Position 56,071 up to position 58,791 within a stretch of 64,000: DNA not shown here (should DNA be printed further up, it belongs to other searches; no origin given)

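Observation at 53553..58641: pruA - GRE-activase - glycyl radical enzyme operon: candidate anaerobic (hydroxy)proline-to-glutamate route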

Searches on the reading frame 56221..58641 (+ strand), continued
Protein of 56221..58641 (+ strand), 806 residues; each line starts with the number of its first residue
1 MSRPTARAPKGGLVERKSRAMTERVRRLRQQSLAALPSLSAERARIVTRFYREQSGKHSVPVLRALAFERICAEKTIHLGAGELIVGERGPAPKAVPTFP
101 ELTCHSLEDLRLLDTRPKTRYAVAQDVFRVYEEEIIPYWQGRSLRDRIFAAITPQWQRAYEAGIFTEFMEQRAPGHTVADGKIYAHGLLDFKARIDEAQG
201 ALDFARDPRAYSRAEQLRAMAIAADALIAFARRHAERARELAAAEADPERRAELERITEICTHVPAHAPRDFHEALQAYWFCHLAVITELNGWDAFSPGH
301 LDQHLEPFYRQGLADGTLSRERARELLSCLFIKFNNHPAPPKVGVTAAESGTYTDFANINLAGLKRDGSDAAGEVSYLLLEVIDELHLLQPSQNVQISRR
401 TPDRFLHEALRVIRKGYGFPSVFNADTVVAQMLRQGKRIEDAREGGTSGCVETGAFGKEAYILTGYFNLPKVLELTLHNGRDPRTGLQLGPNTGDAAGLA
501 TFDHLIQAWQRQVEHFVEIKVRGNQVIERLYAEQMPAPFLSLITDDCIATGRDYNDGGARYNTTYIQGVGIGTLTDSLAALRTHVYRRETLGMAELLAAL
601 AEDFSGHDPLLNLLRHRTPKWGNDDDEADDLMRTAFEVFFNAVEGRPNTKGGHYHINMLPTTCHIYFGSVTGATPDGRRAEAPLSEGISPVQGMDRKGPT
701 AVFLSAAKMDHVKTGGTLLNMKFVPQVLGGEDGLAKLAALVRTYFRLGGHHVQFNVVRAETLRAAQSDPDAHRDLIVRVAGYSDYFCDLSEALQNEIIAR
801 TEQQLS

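Call 29: find_encoding_contigs(protein=P0005, flank=8000, max_places=2)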
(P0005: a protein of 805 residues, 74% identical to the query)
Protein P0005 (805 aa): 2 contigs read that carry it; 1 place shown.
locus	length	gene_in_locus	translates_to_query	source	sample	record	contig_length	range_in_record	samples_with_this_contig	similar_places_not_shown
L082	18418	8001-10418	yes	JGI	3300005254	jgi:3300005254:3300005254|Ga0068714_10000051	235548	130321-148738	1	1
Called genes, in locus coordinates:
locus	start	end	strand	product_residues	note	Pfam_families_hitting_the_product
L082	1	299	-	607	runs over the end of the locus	PF00082:Peptidase_S8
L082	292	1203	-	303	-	PF01904:DUF72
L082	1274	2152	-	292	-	PF04055:Radical_SAM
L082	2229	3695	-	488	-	PF00512:HisKA, PF02518:HATPase_c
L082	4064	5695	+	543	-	PF00171:Aldedh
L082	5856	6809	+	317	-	PF13353:Fer4_12 (weak), PF13183:Fer4_8 (faint), PF13187:Fer4_9 (faint), PF12797:Fer4_2 (weak), PF00037:Fer4 (weak), PF12838:Fer4_7, PF13237:Fer4_10 (weak), PF04055:Radical_SAM, +1 more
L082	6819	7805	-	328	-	-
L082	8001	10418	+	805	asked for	PF02901:PFL-like, PF01228:Gly_radical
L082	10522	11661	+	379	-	PF02415:Chlam_PMP (faint)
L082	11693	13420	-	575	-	-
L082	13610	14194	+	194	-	-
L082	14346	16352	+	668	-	PF26550:Tricorn_2nd (faint), PF26549:Tricorn_N, PF07676:PD40 (weak), PF26549:Tricorn_N (weak), PF01738:DLH (weak), PF02129:Peptidase_S15 (weak), PF20434:BD-FAE (weak), PF00326:Peptidase_S9, +2 more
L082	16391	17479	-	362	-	PF03741:TerC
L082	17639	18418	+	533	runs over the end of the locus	PF20094:GWxTD_dom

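Call 30: find_encoding_contigs(protein=P0002, flank=8000, max_places=2)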
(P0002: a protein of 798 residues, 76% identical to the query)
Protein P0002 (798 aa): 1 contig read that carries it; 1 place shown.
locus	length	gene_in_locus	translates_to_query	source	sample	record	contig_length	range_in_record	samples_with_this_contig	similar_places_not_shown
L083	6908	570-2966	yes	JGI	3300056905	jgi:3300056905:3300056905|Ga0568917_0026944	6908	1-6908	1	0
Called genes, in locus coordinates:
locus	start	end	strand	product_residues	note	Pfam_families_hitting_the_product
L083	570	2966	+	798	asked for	PF02901:PFL-like, PF01228:Gly_radical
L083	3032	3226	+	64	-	-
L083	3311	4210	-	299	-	PF13229:Beta_helix (weak)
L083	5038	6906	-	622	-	?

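Call 40: search_protein_families(library=pfam, alignment_id=A3, max_evalue=0.00001)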
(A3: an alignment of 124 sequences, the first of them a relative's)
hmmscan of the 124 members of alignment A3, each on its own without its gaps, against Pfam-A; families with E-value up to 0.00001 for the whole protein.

A. member 1, L002:5569-6906:- (445 aa): 1 family
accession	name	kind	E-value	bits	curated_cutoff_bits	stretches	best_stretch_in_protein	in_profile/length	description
PF14312.12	FG-GAP_2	-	1.6e-79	262.3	23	7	196-244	1-49/49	FG-GAP repeat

B. families by the number of members that match (of 124 scanned): 98 families (the first 25 are shown)
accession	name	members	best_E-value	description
PF00892.27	EamA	5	7e-49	EamA-like transporter family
PF01040.23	UbiA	3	3.4e-26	UbiA prenyltransferase family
PF08242.18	Methyltransf_12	3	9.4e-14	Methyltransferase domain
PF07690.21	MFS_1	2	3.1e-49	Major Facilitator Superfamily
PF00069.31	Pkinase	2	6.4e-45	Protein kinase domain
PF00702.32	Hydrolase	2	6.9e-38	haloacid dehalogenase-like hydrolase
PF00005.33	ABC_tran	2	1.3e-32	ABC transporter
PF07714.23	PK_Tyr_Ser-Thr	2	1.4e-29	Protein tyrosine and serine/threonine kinase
PF08448.16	PAS_4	2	3.3e-22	PAS fold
PF13489.12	Methyltransf_23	2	1.4e-21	Methyltransferase domain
PF13426.13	PAS_9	2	2.3e-19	PAS domain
PF00989.32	PAS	2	1.7e-17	PAS fold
PF08241.18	Methyltransf_11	2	7.2e-16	Methyltransferase domain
PF01740.26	STAS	2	1.8e-14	STAS domain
PF13649.12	Methyltransf_25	2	2.2e-12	Methyltransferase domain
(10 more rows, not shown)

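Call 41: search_protein_families(library=ncbifam, proteins=[L049:7389-9098:+, L021:18862-20481:+, L082:4064-5695:+, L069:6787-8136:-, L070:14077-15393:+], max_evalue=1e-20)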
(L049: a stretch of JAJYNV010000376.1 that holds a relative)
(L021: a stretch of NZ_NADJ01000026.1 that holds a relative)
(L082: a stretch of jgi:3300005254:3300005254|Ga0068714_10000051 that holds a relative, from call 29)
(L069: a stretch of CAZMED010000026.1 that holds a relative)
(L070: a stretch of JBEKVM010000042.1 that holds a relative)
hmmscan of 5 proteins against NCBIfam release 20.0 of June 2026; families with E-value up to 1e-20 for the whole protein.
L049:7389-9098:+ (569 aa): 39 families (the best 25 are shown)
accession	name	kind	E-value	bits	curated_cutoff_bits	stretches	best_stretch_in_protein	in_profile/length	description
NF002852.0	PRK03137.1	subfamily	7.5e-236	783.8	648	1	56-568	2-513/514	L-glutamate gamma-semialdehyde dehydrogenase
TIGR01237.1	D1pyr5carbox2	equivalog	1.9e-216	719.8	659.65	1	59-569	1-511/511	L-glutamate gamma-semialdehyde dehydrogenase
NF008869.0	PRK11904.1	equivalog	1.2e-117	394.1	747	1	65-566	529-1025/1042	bifunctional proline dehydrogenase/L-glutamate gamma-semialdehyde dehydrogenase PutA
NF052305.1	DioxValDhHalo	equivalog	1.2e-103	347.6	750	1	103-552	19-465/483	2,5-dioxovalerate dehydrogenase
TIGR01236.1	D1pyr5carbox1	equivalog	3.4e-103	346.1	613.6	1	62-567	3-519/533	L-glutamate gamma-semialdehyde dehydrogenase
NF042993.1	AlphKGSA_gudD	equivalog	3.1e-102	342.8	770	1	102-565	17-478/481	alpha-ketoglutaric semialdehyde dehydrogenase GucD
TIGR01238.1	D1pyr5carbox3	equivalog_domain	7.7e-94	315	485.2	1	71-563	19-499/500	L-glutamate gamma-semialdehyde dehydrogenase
NF008772.0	PRK11809.1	equivalog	1.2e-92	311.4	1750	1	72-559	629-1106/1318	trifunctional transcriptional regulator/proline dehydrogenase/L-glutamate gamma-semialdehyde dehydrogenase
NF010000.0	PRK13473.1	subfamily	1.8e-91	307.2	615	1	102-546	15-452/475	aminobutyraldehyde dehydrogenase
TIGR01804.1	BADH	equivalog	5.7e-90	302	668.6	1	106-549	15-454/467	betaine-aldehyde dehydrogenase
NF009725.0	PRK13252.1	equivalog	3.1e-88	296.3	593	1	101-565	19-477/488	betaine-aldehyde dehydrogenase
NF006916.0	PRK09407.1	equivalog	1.4e-84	284.6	521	1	113-567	42-492/526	succinic semialdehyde dehydrogenase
TIGR02299.1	HpaE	equivalog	3e-83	280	638.35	1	107-565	19-474/488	5-carboxymethyl-2-hydroxymuconate semialdehyde dehydrogenase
TIGR01780.1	SSADH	subfamily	3.8e-83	279.8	646.35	1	115-551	7-440/448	succinate-semialdehyde dehydrogenase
NF040792.1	glyc_ald_dh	equivalog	6.5e-81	272.7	760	1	104-555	16-465/488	D-glyceraldehyde dehydrogenase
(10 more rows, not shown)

L021:18862-20481:+ (540 aa): 35 families (the best 25 are shown)
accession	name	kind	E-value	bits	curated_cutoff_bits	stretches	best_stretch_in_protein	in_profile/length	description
TIGR01236.1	D1pyr5carbox1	equivalog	5.4e-236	784.3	613.6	1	13-540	2-532/533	L-glutamate gamma-semialdehyde dehydrogenase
NF002852.0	PRK03137.1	subfamily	1.9e-105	353.6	648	1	40-528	34-513/514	L-glutamate gamma-semialdehyde dehydrogenase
TIGR01237.1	D1pyr5carbox2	equivalog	4e-94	316.2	659.65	1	42-528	32-510/511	L-glutamate gamma-semialdehyde dehydrogenase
NF008869.0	PRK11904.1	equivalog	4.9e-77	259.7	747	1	25-525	536-1024/1042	bifunctional proline dehydrogenase/L-glutamate gamma-semialdehyde dehydrogenase PutA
TIGR01238.1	D1pyr5carbox3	equivalog_domain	1.6e-65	221.6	485.2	1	27-522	22-498/500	L-glutamate gamma-semialdehyde dehydrogenase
NF008772.0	PRK11809.1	equivalog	2.1e-63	214.5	1750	1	31-527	635-1114/1318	trifunctional transcriptional regulator/proline dehydrogenase/L-glutamate gamma-semialdehyde dehydrogenase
NF042993.1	AlphKGSA_gudD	equivalog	1.2e-62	212.3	770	1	53-517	16-472/481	alpha-ketoglutaric semialdehyde dehydrogenase GucD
NF010000.0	PRK13473.1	subfamily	3e-59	200.9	615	1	46-506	6-452/475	aminobutyraldehyde dehydrogenase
NF006916.0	PRK09407.1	equivalog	3.3e-59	200.9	521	1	55-528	33-493/526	succinic semialdehyde dehydrogenase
TIGR02299.1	HpaE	equivalog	2.5e-57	194.6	638.35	1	57-512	17-462/488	5-carboxymethyl-2-hydroxymuconate semialdehyde dehydrogenase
TIGR01804.1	BADH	equivalog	6.4e-57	193.1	668.6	1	55-511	12-456/467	betaine-aldehyde dehydrogenase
NF009725.0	PRK13252.1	equivalog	1.3e-53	182.2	593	1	54-513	20-467/488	betaine-aldehyde dehydrogenase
NF052305.1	DioxValDhHalo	equivalog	1.1e-52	179.5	750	1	53-507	17-460/483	2,5-dioxovalerate dehydrogenase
NF040792.1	glyc_ald_dh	equivalog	6.3e-51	173.8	760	1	67-506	26-453/488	D-glyceraldehyde dehydrogenase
NF045735.1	PaDhStyDPseudo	equivalog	1.2e-50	172.6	850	1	47-517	7-473/483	phenylacetaldehyde dehydrogenase StyD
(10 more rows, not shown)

L082:4064-5695:+ (543 aa): 38 families (the best 25 are shown)
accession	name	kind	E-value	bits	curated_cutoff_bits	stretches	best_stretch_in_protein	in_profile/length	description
TIGR01236.1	D1pyr5carbox1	equivalog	5e-240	797.7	613.6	1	13-540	2-532/533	L-glutamate gamma-semialdehyde dehydrogenase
NF002852.0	PRK03137.1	subfamily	6.5e-115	384.8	648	1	27-529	24-514/514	L-glutamate gamma-semialdehyde dehydrogenase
TIGR01237.1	D1pyr5carbox2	equivalog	2.6e-106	356.5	659.65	1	34-529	26-511/511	L-glutamate gamma-semialdehyde dehydrogenase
NF008869.0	PRK11904.1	equivalog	2e-78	264.3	747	1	25-526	536-1025/1042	bifunctional proline dehydrogenase/L-glutamate gamma-semialdehyde dehydrogenase PutA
TIGR01238.1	D1pyr5carbox3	equivalog_domain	2.5e-68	230.8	485.2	1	27-520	22-496/500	L-glutamate gamma-semialdehyde dehydrogenase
NF010000.0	PRK13473.1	subfamily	5.4e-64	216.5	615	1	45-506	5-452/475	aminobutyraldehyde dehydrogenase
NF008772.0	PRK11809.1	equivalog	2e-62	211.2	1750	1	50-523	653-1110/1318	trifunctional transcriptional regulator/proline dehydrogenase/L-glutamate gamma-semialdehyde dehydrogenase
NF042993.1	AlphKGSA_gudD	equivalog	4.9e-62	210.2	770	1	54-508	17-461/481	alpha-ketoglutaric semialdehyde dehydrogenase GucD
NF052305.1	DioxValDhHalo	equivalog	1e-61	209.4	750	1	53-507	17-460/483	2,5-dioxovalerate dehydrogenase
TIGR01804.1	BADH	equivalog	5e-61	206.6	668.6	1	55-511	12-456/467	betaine-aldehyde dehydrogenase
TIGR02299.1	HpaE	equivalog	5.7e-61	206.6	638.35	1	59-512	19-462/488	5-carboxymethyl-2-hydroxymuconate semialdehyde dehydrogenase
NF006916.0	PRK09407.1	equivalog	9.7e-61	205.9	521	1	66-528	43-493/526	succinic semialdehyde dehydrogenase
NF009725.0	PRK13252.1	equivalog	4.8e-58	196.8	593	1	54-511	20-464/488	betaine-aldehyde dehydrogenase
NF045736.1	PaDhStyDRhodo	equivalog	6.3e-57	193.2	800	1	57-508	19-459/479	phenylacetaldehyde dehydrogenase StyD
NF040792.1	glyc_ald_dh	equivalog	5e-55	187.3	760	1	67-494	26-443/488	D-glyceraldehyde dehydrogenase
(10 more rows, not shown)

L069:6787-8136:- (450 aa): 38 families (the best 25 are shown)
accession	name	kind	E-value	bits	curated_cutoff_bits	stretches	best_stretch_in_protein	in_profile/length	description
NF040648.1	lactal_redase_Meth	equivalog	8.3e-98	328.4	650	1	6-450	3-443/463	lactaldehyde dehydrogenase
NF047626.1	SulfactDhSafD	equivalog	3.3e-95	319.8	700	1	18-450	4-435/454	sulfoacetaldehyde dehydrogenase SafD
NF040869.1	G3PDH_Arch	equivalog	1e-86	291.7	780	1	5-450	23-472/502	NADP-dependent glyceraldehyde-3-phosphate dehydrogenase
NF010000.0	PRK13473.1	subfamily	6.9e-86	288.7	615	1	4-450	5-453/475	aminobutyraldehyde dehydrogenase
TIGR03250.1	PhnAcAld_DH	equivalog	1.7e-84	284.2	635.65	1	8-450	10-450/472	phosphonoacetaldehyde dehydrogenase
TIGR01780.1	SSADH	subfamily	2.2e-78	264.2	646.35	1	19-450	1-433/448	succinate-semialdehyde dehydrogenase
NF006916.0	PRK09407.1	equivalog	5.3e-75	253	521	1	15-450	34-473/526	succinic semialdehyde dehydrogenase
NF002852.0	PRK03137.1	subfamily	3.7e-74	250.4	648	1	2-448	37-490/514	L-glutamate gamma-semialdehyde dehydrogenase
TIGR01804.1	BADH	equivalog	8.3e-73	245.4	668.6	1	18-450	16-452/467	betaine-aldehyde dehydrogenase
NF052305.1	DioxValDhHalo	equivalog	1.8e-72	244.8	750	1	15-447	20-457/483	2,5-dioxovalerate dehydrogenase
NF009725.0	PRK13252.1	equivalog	2.8e-71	240.4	593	1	15-450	22-460/488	betaine-aldehyde dehydrogenase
NF045735.1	PaDhStyDPseudo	equivalog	3.2e-71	240.4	850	1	7-450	8-462/483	phenylacetaldehyde dehydrogenase StyD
NF045736.1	PaDhStyDRhodo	equivalog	7.4e-70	235.8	800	1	3-450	4-458/479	phenylacetaldehyde dehydrogenase StyD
NF008415.0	PRK11241.1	equivalog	2.8e-68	230.8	828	1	11-450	20-461/482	NADP-dependent succinate-semialdehyde dehydrogenase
TIGR02299.1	HpaE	equivalog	4.2e-67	226.8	638.35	1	8-450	7-457/488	5-carboxymethyl-2-hydroxymuconate semialdehyde dehydrogenase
TIGR01237.1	D1pyr5carbox2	equivalog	6.7e-63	213.2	659.65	1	4-450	35-489/511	L-glutamate gamma-semialdehyde dehydrogenase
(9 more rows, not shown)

L070:14077-15393:+ (439 aa): 35 families (the best 25 are shown)
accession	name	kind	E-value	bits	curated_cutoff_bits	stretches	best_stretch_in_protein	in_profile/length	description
NF008869.0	PRK11904.1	equivalog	3.2e-90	303.4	747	1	15-439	562-1003/1042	bifunctional proline dehydrogenase/L-glutamate gamma-semialdehyde dehydrogenase PutA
NF002852.0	PRK03137.1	subfamily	1.1e-80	271.9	648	1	2-436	37-486/514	L-glutamate gamma-semialdehyde dehydrogenase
TIGR01238.1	D1pyr5carbox3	equivalog_domain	3.9e-79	266.5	485.2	1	13-439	48-480/500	L-glutamate gamma-semialdehyde dehydrogenase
NF008772.0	PRK11809.1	equivalog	3.1e-77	260.3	1750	1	14-439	657-1091/1318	trifunctional transcriptional regulator/proline dehydrogenase/L-glutamate gamma-semialdehyde dehydrogenase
TIGR01237.1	D1pyr5carbox2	equivalog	4.8e-72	243.4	659.65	1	3-435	34-482/511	L-glutamate gamma-semialdehyde dehydrogenase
NF052305.1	DioxValDhHalo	equivalog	4.4e-66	223.7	750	1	15-438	19-456/483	2,5-dioxovalerate dehydrogenase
NF042993.1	AlphKGSA_gudD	equivalog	9.4e-65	219.2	770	1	17-437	20-455/481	alpha-ketoglutaric semialdehyde dehydrogenase GucD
NF006992.0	PRK09457.1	subfamily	3.5e-60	204.1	514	1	16-439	15-448/487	succinylglutamate-semialdehyde dehydrogenase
TIGR03240.1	arg_catab_astD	equivalog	3.7e-56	190.9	579.3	1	14-439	11-446/484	succinylglutamate-semialdehyde dehydrogenase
NF006916.0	PRK09407.1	equivalog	8.2e-55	186.4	521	1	31-439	48-470/526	succinic semialdehyde dehydrogenase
NF010000.0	PRK13473.1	subfamily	8.8e-53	179.6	615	1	4-439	5-450/475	aminobutyraldehyde dehydrogenase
TIGR01804.1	BADH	equivalog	6.8e-52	176.5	668.6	1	23-439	20-449/467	betaine-aldehyde dehydrogenase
TIGR01780.1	SSADH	subfamily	1.4e-49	169.2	646.35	1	30-436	10-427/448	succinate-semialdehyde dehydrogenase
NF040792.1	glyc_ald_dh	equivalog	1.5e-49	169.2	760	1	26-421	25-435/488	D-glyceraldehyde dehydrogenase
TIGR02299.1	HpaE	equivalog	3.2e-48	164.5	638.35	1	32-438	31-453/488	5-carboxymethyl-2-hydroxymuconate semialdehyde dehydrogenase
TIGR01236.1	D1pyr5carbox1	equivalog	6.2e-44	150.5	613.6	1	1-438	31-495/533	L-glutamate gamma-semialdehyde dehydrogenase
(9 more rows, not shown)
